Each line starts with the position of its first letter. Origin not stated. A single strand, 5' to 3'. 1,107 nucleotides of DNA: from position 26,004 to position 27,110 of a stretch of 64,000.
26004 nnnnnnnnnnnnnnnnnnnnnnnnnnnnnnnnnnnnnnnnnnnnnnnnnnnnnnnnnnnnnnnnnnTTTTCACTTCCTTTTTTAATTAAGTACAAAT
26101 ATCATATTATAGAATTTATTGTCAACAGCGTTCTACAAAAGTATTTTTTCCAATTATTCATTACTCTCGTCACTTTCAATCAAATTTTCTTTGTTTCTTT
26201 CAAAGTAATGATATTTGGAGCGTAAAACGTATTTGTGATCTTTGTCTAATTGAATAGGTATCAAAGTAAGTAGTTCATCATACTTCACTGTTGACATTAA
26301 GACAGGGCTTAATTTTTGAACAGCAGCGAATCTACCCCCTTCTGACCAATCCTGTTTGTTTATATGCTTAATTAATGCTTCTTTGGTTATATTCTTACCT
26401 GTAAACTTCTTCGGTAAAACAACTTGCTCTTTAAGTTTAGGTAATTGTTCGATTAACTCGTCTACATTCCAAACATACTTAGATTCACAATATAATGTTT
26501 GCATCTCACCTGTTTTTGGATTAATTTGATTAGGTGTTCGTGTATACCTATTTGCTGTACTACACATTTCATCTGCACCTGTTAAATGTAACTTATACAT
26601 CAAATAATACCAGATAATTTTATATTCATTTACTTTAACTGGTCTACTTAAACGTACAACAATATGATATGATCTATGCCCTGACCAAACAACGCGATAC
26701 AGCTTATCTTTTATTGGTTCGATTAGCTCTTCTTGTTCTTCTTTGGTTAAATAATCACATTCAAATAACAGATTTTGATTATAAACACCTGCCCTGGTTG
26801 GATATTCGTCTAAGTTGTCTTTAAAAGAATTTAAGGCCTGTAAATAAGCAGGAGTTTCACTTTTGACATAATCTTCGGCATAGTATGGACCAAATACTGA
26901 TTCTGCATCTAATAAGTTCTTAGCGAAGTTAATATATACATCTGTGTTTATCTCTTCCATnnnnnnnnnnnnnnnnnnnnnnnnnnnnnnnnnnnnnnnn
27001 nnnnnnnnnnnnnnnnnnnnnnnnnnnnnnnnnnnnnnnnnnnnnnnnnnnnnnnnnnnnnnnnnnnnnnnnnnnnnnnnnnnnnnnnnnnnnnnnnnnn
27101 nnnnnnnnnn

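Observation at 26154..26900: Family-B DNA polymerase carries a C-terminal AEP-type primase domain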

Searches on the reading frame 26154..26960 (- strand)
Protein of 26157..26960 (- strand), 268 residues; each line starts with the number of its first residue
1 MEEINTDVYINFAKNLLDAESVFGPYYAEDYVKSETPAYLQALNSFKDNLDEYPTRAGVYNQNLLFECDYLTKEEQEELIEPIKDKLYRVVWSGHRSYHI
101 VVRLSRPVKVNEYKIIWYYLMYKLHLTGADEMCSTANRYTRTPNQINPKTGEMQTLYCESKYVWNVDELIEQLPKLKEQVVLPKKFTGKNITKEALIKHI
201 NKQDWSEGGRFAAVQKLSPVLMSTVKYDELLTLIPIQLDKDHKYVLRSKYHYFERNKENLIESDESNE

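Call 4: search_protein_families(library=phrogs, proteins=[window:26154-26900:-], max_evalue=0.1)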
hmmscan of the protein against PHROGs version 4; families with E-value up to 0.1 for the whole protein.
window:26154-26900:- (248 aa): 1 family
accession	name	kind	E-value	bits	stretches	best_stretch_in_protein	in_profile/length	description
phrog_2597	-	DNA, RNA and nucleotide metabolism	0.034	13.7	1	45-123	225-304/747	DNA primase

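Call 6: search_solved_structures(query=window:26154-26900:-, max_evalue=10, show_alignments=3)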
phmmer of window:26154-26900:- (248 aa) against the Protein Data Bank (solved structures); distinct sequences matched with E-value up to 10: 1.
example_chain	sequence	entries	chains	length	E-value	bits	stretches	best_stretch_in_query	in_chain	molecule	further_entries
9l96_a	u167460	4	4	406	0.16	14.8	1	182-236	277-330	CBS domain-containing protein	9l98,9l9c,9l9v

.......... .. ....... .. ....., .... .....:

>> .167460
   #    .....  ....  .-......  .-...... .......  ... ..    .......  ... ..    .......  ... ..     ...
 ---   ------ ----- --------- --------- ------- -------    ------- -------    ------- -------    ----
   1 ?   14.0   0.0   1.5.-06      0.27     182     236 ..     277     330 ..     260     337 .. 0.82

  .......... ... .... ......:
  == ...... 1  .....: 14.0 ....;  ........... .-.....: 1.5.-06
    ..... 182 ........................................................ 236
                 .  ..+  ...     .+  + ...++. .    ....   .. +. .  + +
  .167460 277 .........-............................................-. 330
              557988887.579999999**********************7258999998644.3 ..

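Call 7: find_homologous_proteins(query=window:26157-26960:-, max_evalue=0.001)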
Query window:26157-26960:- (268 aa): 10 proteins with E <= 0.001 among 497 candidates.
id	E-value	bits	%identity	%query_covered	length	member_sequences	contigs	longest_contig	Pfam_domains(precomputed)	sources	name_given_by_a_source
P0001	2.5e-97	344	60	96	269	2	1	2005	-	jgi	jgi:hypothetical protein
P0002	2.0e-96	341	57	99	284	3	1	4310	-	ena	-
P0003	2.4e-95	337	60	96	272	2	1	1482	-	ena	-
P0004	2.4e-78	281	59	81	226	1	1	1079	-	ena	-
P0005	1.5e-72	262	58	77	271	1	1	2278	-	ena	-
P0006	5.3e-65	238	56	73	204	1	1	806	-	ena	-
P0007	4.2e-51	192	57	59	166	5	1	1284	-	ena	-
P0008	7.2e-48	181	63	53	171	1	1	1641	-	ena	-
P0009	4.1e-47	179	63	51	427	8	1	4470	-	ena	-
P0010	9.5e-37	145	55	51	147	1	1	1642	-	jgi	jgi:hypothetical protein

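Call 8: find_encoding_contigs(protein=P0002, flank=5000, max_places=3)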
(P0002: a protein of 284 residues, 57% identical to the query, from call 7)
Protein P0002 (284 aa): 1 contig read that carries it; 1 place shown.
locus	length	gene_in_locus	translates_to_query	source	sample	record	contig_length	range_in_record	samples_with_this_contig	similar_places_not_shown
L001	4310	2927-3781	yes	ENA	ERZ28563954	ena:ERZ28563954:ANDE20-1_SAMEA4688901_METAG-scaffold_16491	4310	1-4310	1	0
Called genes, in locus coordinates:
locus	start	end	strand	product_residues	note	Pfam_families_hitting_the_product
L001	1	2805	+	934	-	?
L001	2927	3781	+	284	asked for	-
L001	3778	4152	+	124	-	-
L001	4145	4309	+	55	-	?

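Call 9: find_encoding_contigs(protein=P0009, flank=5000, max_places=3)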
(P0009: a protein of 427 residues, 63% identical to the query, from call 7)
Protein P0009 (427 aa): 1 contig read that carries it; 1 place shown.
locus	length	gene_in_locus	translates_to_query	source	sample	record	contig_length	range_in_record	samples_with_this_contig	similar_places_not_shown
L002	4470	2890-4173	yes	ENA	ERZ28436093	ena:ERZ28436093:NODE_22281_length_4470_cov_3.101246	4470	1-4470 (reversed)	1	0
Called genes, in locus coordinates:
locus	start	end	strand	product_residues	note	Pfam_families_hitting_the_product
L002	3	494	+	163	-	?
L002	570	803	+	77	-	PF10073:GapR_DNA-bd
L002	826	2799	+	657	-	-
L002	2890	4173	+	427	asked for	-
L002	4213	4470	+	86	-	?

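Call 18: search_protein_families(library=pfam, alignment_id=A1, max_evalue=1)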
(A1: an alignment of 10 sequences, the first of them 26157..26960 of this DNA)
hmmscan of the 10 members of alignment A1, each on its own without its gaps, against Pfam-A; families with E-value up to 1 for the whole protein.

A. member 1, window:26157-26960:- (268 aa): 0 families

B. families by the number of members that match (of 10 scanned): 13 families
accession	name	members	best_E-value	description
PF16363.11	GDP_Man_Dehyd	1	6.6e-05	GDP-mannose 4,6 dehydratase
PF01370.27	Epimerase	1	0.00044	NAD dependent epimerase/dehydratase family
PF01896.25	DNA_primase_S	1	0.0093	DNA primase small subunit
PF08509.16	Ad_cyc_g-alpha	1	0.038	Adenylate cyclase G-alpha binding domain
PF14871.12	GHL6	1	0.045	Hypothetical glycosyl hydrolase 6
PF07993.18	NAD_binding_4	1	0.084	Male sterility protein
PF01073.25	3Beta_HSD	1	0.093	3-beta hydroxysteroid dehydrogenase/isomerase family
PF12775.13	AAA_7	1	0.13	P-loop containing dynein motor region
PF08659.16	KR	1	0.13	KR domain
PF13410.11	GST_C_2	1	0.13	Glutathione S-transferase, C-terminal domain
PF24923.1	ATP-grasp_IQCH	1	0.14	IQCH-like, ATP-grasp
PF21488.3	YqbF_HeH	1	0.22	YqbF, HeH motif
PF01950.21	FBPase_3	1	0.26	Fructose-1,6-bisphosphatase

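Call 22: search_solved_structures(query=A1, max_evalue=10, show_alignments=4)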
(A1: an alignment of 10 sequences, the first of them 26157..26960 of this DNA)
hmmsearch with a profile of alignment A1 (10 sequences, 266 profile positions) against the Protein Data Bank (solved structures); distinct sequences matched with E-value up to 10: 4.
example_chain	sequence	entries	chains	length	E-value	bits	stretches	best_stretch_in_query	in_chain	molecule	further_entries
23vj_A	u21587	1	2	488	0.12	15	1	103-204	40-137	M protein trans-acting positive regulator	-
3sqn_A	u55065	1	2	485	0.36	13.4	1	103-204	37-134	Conserved domain protein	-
3k1h_A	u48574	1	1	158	0.97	11.9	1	125-179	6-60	Putative uncharacterized protein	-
8cyk_B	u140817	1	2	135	7.5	9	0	157-249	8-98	HALC1_878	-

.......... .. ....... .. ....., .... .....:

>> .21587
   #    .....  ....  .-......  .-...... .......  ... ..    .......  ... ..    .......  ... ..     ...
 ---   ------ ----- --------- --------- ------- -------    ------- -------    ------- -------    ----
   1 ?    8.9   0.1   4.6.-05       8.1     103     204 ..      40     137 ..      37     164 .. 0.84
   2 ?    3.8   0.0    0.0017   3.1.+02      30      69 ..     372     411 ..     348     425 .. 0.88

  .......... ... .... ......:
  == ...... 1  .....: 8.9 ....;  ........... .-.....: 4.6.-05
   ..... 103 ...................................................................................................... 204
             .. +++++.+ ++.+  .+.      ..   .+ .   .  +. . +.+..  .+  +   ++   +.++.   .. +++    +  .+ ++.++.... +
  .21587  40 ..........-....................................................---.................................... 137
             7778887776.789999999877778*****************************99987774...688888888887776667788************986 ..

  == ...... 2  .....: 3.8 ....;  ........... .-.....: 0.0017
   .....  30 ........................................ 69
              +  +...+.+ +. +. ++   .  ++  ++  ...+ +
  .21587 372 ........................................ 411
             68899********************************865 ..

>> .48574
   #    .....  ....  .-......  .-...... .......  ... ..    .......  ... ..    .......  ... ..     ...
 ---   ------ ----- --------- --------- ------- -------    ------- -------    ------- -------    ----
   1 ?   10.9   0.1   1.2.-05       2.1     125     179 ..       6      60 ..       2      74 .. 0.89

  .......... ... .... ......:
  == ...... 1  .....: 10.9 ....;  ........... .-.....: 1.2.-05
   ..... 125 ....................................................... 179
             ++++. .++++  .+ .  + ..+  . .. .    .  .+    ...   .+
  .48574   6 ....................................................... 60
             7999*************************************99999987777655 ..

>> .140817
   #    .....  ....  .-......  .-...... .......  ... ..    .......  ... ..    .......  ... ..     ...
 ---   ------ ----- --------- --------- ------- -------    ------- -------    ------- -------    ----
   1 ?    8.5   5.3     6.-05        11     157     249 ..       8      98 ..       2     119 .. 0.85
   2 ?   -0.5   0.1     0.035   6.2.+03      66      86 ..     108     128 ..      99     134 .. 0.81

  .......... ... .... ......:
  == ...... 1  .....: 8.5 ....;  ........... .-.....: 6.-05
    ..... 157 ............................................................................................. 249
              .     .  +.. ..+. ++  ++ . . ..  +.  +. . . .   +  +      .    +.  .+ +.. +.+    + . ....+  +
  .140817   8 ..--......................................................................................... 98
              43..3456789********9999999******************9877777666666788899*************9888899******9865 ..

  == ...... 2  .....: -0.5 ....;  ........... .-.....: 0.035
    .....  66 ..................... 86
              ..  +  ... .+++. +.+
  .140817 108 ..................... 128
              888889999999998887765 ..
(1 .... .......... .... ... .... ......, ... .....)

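Call 23: search_protein_families(library=ncbifam, alignment_id=A1, max_evalue=1)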
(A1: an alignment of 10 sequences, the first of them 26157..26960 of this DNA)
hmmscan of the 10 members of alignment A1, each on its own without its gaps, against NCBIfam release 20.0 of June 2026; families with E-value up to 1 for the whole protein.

A. member 1, window:26157-26960:- (268 aa): 0 families

B. families by the number of members that match (of 10 scanned): 14 families
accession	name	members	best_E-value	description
NF005539.0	PRK07201.1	1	0.0056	SDR family oxidoreductase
NF043036.1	ErythonDh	1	0.007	D-erythronate dehydrogenase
TIGR01181.1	dTDP_gluc_dehyt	1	0.0087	dTDP-glucose 4,6-dehydratase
TIGR02197.1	heptose_epim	1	0.0088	ADP-glyceromanno-heptose 6-epimerase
NF047420.2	EF_P_mod_YmfI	1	0.017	elongation factor P 5-aminopentanone reductase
NF007582.0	PRK10217.1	1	0.028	dTDP-glucose 4,6-dehydratase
TIGR01179.1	galE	1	0.031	UDP-glucose 4-epimerase GalE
TIGR03466.1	HpnA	1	0.036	hopanoid-associated sugar epimerase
NF040952.1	Arch_mtprotase_TldD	1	0.047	zinc metalloprotease TldD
NF009758.0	PRK13261.2-4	1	0.049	urease accessory protein UreE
TIGR01124.1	ilvA_2Cterm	1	0.062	threonine ammonia-lyase, biosynthetic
NF045727.1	GSU3529_fam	1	0.069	GSU3529 family protein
NF006674.0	PRK09224.1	1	0.1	threonine ammonia-lyase IlvA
NF038211.1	MFT_alt_reg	1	0.16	mycofactocin system transcriptional regulator MftR2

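Call 24: predict_structure(alignment_id=A1)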
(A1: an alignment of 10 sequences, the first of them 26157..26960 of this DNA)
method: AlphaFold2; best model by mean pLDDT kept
length: 268 residues; sequences in the alignment: 10
mean_pLDDT: 67.4   pTM: 0.46
mean pLDDT of the five models: 67.4, 65.5, 63.4, 63.4, 62.5
residues with pLDDT >= 90: 31; 70-90: 124; 50-70: 32; < 50: 81
segments of 3 or more residues with pLDDT < 50: 1-58, 134-137, 176-186, 263-268
pLDDT, mean of each block of 10 residues (from residue 1): 38 41 35 29 35 42 78 86 91 82 80 77 76 51 67 84 88 54 46 86 87 83 89 91 84 73 42
secondary structure, 60 per line:
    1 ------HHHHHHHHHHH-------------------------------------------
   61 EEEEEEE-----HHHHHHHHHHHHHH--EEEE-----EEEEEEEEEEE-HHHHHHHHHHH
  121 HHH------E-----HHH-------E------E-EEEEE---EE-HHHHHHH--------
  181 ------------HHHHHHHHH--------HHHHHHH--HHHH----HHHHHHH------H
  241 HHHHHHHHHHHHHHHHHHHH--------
elements in order: H7-17 E61-67 H73-86 E89-92 E98-108 H110-123 E155-159 H166-172 H193-201 H210-216 H219-222 H227-233 H240-260

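Call 26: search_protein_representatives(alignment_id=A1)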
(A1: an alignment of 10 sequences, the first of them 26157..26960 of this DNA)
Query: 10 sequences, 266 profile positions. Proteins with E-value up to 0.001 (for the whole library): 642; up to 1e-10: 83; up to 1e-30: 5. The best 150 are listed.
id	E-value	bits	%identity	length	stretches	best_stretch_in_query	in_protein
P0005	4.3e-127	439.4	-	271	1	4-263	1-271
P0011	6.7e-122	422.3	-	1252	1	2-260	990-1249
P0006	8.5e-107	372.8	-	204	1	60-262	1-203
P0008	5.6e-69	248.8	-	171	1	1-143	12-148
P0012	8.4e-32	126.9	-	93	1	23-89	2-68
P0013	4.0e-26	108.3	-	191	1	152-234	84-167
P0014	2.4e-25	105.8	-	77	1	192-263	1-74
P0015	1.2e-22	96.9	-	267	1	36-182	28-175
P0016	8.3e-21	90.9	-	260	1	58-167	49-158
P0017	5.3e-20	88.3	-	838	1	61-222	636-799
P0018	2.0e-18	83.1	-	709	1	59-169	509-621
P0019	2.5e-18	82.8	-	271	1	40-176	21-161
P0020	4.4e-17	78.7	-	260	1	41-174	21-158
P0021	7.0e-17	78.0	-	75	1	206-259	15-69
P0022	9.7e-17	77.6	-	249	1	39-180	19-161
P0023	1.2e-16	77.3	-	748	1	62-193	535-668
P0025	3.4e-16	75.8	-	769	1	38-189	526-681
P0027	5.6e-16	75.1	-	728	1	54-167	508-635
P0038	9.1e-14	67.8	-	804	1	38-216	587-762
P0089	9.1e-11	58.0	-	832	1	43-157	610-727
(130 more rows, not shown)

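Call 27: search_protein_families(library=pfam, proteins=[P0015, P0016, P0019, P0020, P0022, P0017, P0018, P0023, P0025, P0027], max_evalue=0.01)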
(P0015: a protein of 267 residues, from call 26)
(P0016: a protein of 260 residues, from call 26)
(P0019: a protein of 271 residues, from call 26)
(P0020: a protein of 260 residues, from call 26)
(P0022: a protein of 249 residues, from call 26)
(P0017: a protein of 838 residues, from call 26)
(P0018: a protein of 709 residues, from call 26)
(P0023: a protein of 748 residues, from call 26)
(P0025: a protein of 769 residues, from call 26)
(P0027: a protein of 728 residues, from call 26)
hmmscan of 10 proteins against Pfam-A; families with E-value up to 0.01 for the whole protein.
P0015 (267 aa): 0 families

P0016 (260 aa): 0 families

P0019 (271 aa): 0 families

P0020 (260 aa): 0 families

P0022 (249 aa): 0 families

P0017 (838 aa): 0 families

P0018 (709 aa): 1 family
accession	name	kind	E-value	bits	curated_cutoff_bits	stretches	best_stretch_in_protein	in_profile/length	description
PF19263.5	DUF5906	-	6.6e-06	27.2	27.6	1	175-281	3-114/114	Family of unknown function (DUF5906)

P0023 (748 aa): 2 families
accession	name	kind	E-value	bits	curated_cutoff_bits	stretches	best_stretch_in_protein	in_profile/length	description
PF19263.5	DUF5906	-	1.6e-07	32.4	27.6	1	144-251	2-114/114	Family of unknown function (DUF5906)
PF05272.17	VapE-like_dom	-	0.00073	19.5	25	1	134-261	47-172/217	Virulence-associated protein E-like domain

P0025 (769 aa): 1 family
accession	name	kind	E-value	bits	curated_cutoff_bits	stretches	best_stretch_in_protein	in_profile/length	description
PF19263.5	DUF5906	-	1.2e-10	42.5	27.6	1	196-303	1-114/114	Family of unknown function (DUF5906)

P0027 (728 aa): 1 family
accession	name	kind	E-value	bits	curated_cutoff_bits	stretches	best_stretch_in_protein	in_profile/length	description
PF19263.5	DUF5906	-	2.2e-06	28.8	27.6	1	162-266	2-108/114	Family of unknown function (DUF5906)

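Call 29: search_protein_families(library=phrogs, proteins=[P0015, P0016, P0019, P0020, P0022, P0017, P0018, P0023, P0025, P0011], max_evalue=0.001)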
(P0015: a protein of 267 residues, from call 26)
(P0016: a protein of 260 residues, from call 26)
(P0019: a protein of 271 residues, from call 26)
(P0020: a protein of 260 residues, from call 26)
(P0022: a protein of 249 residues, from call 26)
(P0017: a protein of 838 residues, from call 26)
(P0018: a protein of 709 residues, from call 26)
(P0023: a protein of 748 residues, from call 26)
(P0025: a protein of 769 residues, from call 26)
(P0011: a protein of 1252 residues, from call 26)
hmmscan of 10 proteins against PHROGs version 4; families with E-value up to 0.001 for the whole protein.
P0015 (267 aa): 1 family
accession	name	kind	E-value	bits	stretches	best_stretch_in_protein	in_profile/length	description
phrog_2597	-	DNA, RNA and nucleotide metabolism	1.9e-13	50.9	1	35-142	206-311/747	DNA primase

P0016 (260 aa): 1 family
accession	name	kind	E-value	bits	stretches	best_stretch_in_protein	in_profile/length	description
phrog_2597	-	DNA, RNA and nucleotide metabolism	1.6e-11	44.5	1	39-169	208-331/747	DNA primase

P0019 (271 aa): 1 family
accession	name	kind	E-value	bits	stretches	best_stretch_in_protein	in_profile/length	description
phrog_2597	-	DNA, RNA and nucleotide metabolism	2.1e-09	37.5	1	39-133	218-311/747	DNA primase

P0020 (260 aa): 1 family
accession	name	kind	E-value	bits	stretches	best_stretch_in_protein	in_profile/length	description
phrog_2597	-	DNA, RNA and nucleotide metabolism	2e-13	50.8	1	38-142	220-319/747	DNA primase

P0022 (249 aa): 1 family
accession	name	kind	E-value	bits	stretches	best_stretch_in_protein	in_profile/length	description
phrog_2597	-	DNA, RNA and nucleotide metabolism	3.3e-13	50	1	32-163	213-341/747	DNA primase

P0017 (838 aa): 3 families
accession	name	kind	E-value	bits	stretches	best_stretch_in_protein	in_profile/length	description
phrog_1252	-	DNA, RNA and nucleotide metabolism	1.7e-85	288.9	1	33-617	48-656/663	DNA polymerase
phrog_18505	-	DNA, RNA and nucleotide metabolism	2.7e-15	57.5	1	376-480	38-144/349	DNA polymerase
phrog_2597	-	DNA, RNA and nucleotide metabolism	2e-05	24.3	1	635-734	220-316/747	DNA primase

P0018 (709 aa): 1 family
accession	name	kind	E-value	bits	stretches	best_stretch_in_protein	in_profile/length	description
phrog_2597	-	DNA, RNA and nucleotide metabolism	7.3e-11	42.3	1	513-625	222-332/747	DNA primase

P0023 (748 aa): 3 families
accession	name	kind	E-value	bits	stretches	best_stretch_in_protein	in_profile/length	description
phrog_1829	-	DNA, RNA and nucleotide metabolism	4.9e-06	25.9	1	175-278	539-648/772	DNA primase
phrog_2597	-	DNA, RNA and nucleotide metabolism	1.1e-05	25.2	1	532-620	219-306/747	DNA primase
phrog_1156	-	DNA, RNA and nucleotide metabolism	2.9e-05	23.8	1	136-268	556-696/855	DNA primase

P0025 (769 aa): 2 families
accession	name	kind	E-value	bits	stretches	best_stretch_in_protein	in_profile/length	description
phrog_2597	-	DNA, RNA and nucleotide metabolism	3.9e-11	43.2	1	541-647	213-319/747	DNA primase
phrog_1156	-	DNA, RNA and nucleotide metabolism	0.00022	20.9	1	189-301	555-672/855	DNA primase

P0011 (1252 aa): 2 families
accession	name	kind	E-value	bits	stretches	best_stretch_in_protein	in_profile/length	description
phrog_1252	-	DNA, RNA and nucleotide metabolism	3.5e-87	294.5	1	365-1007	50-650/663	DNA polymerase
phrog_18505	-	DNA, RNA and nucleotide metabolism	7.8e-15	55.9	1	727-917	31-221/349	DNA polymerase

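Call 35: search_dna_similar(query=window:26157-26960:-, collection=phages, mode=protein, max_evalue=0.01, max_rows=40)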
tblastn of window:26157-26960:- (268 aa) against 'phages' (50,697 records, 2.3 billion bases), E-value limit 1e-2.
No match.
